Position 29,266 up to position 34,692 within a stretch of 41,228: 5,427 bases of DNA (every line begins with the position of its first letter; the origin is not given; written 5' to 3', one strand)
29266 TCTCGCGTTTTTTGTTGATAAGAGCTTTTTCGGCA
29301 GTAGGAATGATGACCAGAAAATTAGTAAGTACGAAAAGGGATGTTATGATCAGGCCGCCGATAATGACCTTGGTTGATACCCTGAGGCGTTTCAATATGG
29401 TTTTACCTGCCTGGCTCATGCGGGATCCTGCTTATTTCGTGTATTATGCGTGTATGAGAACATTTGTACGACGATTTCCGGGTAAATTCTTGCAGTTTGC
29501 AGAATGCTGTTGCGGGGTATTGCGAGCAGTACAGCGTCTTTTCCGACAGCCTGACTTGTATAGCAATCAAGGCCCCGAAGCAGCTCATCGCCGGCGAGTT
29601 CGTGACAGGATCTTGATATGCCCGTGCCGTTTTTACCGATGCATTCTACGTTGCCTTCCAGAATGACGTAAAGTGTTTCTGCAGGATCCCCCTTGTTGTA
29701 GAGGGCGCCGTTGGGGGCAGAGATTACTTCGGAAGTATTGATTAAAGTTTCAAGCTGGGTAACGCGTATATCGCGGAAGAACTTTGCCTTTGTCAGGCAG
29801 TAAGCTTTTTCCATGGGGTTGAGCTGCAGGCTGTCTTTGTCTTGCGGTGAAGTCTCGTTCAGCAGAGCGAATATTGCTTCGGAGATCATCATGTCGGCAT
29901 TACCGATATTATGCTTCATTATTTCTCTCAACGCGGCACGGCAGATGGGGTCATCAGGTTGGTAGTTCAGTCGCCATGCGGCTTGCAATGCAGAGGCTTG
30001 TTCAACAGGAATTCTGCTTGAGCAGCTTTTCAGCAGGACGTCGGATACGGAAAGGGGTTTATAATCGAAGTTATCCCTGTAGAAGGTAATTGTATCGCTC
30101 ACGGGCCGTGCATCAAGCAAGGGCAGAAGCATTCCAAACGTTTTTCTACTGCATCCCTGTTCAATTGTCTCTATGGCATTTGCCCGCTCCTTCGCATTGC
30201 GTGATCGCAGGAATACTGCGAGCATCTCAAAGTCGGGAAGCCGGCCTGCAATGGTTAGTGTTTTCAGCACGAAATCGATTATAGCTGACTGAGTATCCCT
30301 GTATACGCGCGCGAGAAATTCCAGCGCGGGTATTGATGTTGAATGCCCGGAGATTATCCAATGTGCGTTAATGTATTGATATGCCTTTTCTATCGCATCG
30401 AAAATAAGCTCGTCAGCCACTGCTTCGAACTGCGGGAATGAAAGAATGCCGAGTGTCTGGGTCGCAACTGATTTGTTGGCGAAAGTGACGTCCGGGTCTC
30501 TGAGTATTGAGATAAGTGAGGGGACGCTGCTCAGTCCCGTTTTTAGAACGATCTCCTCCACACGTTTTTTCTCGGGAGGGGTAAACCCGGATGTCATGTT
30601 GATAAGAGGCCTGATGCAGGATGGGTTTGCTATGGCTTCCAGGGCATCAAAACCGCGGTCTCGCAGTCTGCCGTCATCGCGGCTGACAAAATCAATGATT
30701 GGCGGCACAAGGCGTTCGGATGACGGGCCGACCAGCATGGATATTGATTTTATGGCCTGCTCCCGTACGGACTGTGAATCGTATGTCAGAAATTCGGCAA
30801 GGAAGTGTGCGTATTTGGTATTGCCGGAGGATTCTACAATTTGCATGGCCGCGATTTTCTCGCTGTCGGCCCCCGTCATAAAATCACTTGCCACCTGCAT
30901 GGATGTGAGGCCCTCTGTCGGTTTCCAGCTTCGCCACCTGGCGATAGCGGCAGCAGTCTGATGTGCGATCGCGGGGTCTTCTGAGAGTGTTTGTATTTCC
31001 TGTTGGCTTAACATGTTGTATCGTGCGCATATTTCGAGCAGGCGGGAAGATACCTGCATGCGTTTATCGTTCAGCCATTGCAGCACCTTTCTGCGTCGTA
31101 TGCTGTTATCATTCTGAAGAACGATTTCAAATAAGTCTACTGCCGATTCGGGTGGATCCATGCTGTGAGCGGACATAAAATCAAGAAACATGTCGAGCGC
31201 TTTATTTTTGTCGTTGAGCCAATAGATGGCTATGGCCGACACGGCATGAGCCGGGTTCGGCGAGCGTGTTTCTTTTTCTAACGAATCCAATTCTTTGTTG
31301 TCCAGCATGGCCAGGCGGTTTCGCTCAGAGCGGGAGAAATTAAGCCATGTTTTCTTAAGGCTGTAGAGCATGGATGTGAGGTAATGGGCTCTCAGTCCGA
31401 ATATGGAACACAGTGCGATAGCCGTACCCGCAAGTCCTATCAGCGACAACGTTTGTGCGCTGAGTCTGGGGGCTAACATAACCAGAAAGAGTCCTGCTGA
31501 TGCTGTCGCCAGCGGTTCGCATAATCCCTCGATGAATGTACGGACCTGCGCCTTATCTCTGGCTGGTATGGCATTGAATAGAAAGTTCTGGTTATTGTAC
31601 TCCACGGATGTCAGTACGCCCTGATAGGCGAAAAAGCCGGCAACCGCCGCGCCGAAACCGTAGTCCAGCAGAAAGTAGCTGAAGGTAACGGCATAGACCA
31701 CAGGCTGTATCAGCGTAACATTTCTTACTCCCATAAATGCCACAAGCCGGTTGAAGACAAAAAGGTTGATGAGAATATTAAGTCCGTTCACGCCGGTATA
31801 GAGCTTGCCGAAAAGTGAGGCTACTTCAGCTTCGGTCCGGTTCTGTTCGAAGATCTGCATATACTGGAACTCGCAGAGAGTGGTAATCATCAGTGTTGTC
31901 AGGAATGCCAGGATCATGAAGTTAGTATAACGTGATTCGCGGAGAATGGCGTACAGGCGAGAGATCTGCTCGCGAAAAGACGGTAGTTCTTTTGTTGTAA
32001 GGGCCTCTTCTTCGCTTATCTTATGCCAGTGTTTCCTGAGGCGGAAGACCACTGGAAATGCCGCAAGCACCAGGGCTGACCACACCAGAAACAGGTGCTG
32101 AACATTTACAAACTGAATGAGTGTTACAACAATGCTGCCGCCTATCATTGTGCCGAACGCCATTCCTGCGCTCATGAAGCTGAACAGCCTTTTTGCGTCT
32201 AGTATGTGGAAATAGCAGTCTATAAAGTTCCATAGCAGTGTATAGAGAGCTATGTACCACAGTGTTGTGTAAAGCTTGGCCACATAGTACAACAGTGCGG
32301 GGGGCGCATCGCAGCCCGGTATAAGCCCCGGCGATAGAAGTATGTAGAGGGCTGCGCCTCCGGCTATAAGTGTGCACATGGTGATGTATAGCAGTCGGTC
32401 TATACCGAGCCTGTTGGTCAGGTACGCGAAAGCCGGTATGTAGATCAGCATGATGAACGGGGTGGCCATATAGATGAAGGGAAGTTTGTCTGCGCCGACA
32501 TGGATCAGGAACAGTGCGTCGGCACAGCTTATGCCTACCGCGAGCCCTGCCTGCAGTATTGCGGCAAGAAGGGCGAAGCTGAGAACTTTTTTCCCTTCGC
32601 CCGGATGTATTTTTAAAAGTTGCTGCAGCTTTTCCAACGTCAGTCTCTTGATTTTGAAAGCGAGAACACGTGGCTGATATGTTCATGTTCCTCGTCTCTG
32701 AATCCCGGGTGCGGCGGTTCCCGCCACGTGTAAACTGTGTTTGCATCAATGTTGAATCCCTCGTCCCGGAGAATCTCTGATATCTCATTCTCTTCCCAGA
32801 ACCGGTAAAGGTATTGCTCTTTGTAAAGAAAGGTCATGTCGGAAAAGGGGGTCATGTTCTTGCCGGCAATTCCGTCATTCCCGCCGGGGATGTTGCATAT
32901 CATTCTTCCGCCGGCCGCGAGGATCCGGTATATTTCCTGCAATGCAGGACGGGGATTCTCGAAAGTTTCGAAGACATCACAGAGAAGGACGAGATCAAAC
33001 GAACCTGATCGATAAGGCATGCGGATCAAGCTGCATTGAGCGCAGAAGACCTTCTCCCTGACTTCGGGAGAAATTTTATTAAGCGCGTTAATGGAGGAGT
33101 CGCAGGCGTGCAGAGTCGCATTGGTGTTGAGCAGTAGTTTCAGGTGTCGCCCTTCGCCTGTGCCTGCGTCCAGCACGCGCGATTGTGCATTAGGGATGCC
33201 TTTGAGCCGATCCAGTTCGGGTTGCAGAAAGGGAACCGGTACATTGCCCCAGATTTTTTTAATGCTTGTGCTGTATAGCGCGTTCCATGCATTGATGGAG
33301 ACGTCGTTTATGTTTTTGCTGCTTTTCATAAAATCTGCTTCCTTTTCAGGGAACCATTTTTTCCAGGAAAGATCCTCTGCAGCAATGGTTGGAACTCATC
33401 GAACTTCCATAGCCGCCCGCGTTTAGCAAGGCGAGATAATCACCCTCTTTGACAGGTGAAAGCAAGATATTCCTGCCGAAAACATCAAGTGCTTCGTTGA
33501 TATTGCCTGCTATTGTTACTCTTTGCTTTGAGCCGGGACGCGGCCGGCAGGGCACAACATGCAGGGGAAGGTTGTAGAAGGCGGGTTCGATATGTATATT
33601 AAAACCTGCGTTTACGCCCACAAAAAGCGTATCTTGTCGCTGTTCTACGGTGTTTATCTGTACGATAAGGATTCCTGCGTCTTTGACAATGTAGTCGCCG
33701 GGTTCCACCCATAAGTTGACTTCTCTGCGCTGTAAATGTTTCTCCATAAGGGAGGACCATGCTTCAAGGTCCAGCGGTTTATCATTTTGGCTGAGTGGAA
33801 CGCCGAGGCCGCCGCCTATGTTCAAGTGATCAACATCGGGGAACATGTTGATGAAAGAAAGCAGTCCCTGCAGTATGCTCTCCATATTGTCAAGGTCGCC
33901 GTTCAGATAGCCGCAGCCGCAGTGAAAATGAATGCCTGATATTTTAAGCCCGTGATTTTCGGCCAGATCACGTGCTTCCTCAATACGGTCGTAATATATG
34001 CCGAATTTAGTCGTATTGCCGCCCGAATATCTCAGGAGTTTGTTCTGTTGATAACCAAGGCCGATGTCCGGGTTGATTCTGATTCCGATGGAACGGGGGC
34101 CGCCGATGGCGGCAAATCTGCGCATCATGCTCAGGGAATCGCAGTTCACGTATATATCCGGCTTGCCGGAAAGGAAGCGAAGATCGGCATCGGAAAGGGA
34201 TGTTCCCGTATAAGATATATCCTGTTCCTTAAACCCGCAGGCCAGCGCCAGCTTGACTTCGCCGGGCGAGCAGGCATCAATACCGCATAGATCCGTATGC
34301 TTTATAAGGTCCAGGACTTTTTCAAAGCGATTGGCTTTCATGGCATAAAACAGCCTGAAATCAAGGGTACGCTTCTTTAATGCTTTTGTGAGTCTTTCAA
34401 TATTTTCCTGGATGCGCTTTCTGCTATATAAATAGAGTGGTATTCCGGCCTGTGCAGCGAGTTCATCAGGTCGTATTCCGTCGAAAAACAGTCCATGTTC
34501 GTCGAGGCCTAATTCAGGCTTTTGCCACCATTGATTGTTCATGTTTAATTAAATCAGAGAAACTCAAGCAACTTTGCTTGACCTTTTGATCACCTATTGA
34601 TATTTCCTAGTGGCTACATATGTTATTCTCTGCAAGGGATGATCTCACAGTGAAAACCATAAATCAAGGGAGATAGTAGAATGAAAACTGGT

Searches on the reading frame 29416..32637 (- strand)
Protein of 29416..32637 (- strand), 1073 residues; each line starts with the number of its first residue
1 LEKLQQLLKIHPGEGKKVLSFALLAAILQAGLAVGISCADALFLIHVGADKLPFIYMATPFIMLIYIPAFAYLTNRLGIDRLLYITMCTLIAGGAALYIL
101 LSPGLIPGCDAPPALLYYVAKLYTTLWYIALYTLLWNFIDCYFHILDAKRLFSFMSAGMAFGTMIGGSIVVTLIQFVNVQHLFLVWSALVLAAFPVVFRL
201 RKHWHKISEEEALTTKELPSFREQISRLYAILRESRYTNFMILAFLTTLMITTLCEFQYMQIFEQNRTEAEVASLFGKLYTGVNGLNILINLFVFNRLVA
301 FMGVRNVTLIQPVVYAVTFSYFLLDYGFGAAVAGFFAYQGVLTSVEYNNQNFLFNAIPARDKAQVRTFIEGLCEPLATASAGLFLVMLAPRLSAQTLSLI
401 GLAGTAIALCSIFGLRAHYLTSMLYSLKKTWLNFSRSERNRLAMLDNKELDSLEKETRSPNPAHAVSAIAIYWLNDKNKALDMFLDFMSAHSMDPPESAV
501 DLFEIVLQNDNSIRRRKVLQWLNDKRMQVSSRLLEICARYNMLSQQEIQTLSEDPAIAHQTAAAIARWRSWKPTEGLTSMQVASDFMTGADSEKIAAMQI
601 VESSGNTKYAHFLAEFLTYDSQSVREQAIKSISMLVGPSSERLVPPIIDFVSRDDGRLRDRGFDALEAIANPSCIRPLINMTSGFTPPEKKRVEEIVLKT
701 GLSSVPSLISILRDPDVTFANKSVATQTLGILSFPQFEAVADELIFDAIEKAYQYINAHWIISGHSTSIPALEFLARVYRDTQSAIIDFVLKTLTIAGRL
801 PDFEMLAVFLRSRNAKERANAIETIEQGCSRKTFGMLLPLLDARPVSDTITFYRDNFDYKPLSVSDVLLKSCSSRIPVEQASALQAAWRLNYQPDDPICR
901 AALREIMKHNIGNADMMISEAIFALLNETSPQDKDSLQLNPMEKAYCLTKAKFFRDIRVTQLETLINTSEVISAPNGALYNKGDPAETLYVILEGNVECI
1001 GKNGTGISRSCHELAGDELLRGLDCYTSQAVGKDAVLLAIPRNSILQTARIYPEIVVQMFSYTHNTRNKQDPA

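Call 5: search_protein_families(library=pfam, proteins=[window:29416-32637:-], max_evalue=0.001)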
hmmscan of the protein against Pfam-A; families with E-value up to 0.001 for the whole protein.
window:29416-32637:- (1073 aa): 5 families
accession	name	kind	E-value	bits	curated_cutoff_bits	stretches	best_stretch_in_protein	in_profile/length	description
PF07690.21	MFS_1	-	3.7e-06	26.5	33.4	1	150-351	121-317/347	Major Facilitator Superfamily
PF13646.12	HEAT_2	-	3.5e-05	24.5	27.7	0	594-661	17-82/88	HEAT repeats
PF00027.35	cNMP_binding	-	0.00019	21.8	27.5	1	976-1048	7-85/89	Cyclic nucleotide-binding domain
PF03092.22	BT1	-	0.0005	19.4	22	1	149-317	123-297/432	BT1 family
PF03219.20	TLC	-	0.00056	19.3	21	0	116-332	151-378/491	TLC ATP/ADP transporter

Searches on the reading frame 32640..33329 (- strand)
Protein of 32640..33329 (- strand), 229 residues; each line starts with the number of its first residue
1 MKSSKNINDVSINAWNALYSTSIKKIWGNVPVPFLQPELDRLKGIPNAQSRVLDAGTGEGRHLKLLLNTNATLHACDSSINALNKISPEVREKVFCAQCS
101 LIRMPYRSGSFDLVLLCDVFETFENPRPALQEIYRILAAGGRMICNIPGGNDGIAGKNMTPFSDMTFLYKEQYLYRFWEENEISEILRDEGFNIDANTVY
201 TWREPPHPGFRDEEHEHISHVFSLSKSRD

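Call 3: search_protein_families(library=pfam, proteins=[window:32640-33329:-], max_evalue=0.01)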
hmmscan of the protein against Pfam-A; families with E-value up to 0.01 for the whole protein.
window:32640-33329:- (229 aa): 8 families
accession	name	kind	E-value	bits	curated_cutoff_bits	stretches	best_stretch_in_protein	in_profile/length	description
PF08241.18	Methyltransf_11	-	2.8e-17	63.6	21.2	1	53-145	1-95/95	Methyltransferase domain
PF13489.12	Methyltransf_23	-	5.9e-15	55.8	27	1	35-195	9-162/164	Methyltransferase domain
PF13649.12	Methyltransf_25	-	1.5e-12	48.5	27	1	52-141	1-97/97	Methyltransferase domain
PF08242.18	Methyltransf_12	-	1.1e-11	45.7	30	1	53-142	1-97/98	Methyltransferase domain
PF13847.12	Methyltransf_31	-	8.8e-11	42.1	27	1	49-154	4-114/145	Methyltransferase domain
PF07021.18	MetW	-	9.9e-05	22.5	21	1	47-145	12-107/193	Methionine biosynthesis protein MetW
PF05148.21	Methyltransf_8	-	0.0011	19.4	27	1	16-143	45-154/219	Hypothetical methyltransferase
PF01209.24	Ubie_methyltran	-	0.0028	17.5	20.1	1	51-145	50-151/233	ubiE/COQ5 methyltransferase family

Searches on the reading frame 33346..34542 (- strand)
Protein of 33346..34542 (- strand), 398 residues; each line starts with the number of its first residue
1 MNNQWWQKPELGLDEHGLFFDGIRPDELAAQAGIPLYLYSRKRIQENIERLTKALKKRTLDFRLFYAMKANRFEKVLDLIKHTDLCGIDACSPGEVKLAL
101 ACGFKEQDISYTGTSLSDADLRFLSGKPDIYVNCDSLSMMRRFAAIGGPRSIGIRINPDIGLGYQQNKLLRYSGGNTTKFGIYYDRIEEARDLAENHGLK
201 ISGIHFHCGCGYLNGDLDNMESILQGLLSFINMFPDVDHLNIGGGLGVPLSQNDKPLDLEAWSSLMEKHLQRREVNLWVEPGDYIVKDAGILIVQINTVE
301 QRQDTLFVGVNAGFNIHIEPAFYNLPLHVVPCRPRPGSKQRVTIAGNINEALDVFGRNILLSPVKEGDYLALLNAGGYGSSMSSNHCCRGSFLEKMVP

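Call 3: search_protein_families(library=pfam, proteins=[window:33346-34542:-], max_evalue=0.01)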
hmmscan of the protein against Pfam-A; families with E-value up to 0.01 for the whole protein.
window:33346-34542:- (398 aa): 2 families
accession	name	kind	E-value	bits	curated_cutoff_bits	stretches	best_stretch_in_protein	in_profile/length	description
PF02784.22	Orn_Arg_deC_N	-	4.7e-33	115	23.4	1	47-286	3-246/247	Pyridoxal-dependent decarboxylase, pyridoxal binding domain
PF00278.28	Orn_DAP_Arg_deC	-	2.9e-15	56.7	23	1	284-376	2-95/95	Pyridoxal-dependent decarboxylase, C-terminal sheet domain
